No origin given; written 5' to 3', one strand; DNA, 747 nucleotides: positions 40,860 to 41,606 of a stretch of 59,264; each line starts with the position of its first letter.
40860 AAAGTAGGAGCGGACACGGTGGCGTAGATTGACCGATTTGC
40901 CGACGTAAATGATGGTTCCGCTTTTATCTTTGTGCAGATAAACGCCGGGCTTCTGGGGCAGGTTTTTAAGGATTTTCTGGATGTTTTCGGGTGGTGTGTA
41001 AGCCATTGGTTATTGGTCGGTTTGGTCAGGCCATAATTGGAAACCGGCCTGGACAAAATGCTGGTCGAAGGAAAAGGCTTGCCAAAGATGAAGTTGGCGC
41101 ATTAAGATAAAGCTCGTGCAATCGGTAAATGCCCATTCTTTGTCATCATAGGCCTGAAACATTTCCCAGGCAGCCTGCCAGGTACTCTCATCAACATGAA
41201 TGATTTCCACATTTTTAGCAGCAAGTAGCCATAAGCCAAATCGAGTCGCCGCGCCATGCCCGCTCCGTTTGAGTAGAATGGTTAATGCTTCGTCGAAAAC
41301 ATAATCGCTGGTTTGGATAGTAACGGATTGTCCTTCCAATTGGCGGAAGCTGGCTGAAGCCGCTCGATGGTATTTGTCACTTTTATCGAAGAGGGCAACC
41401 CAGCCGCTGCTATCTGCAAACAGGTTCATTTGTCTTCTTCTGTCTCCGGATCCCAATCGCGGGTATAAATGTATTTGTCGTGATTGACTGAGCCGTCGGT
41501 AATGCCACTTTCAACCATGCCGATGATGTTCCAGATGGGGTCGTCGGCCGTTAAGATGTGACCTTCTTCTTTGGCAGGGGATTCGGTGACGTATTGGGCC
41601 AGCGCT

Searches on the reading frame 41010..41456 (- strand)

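Call 40: search_protein_families(library=pfam, proteins=[window:41010-41456:-], max_evalue=0.00001)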
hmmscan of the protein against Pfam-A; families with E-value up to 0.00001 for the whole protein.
window:41010-41456:- (148 aa): 1 family
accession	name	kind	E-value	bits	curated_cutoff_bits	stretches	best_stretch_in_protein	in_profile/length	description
PF01850.27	PIN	-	9.3e-09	36.4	23.6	1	13-138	2-118/120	PIN domain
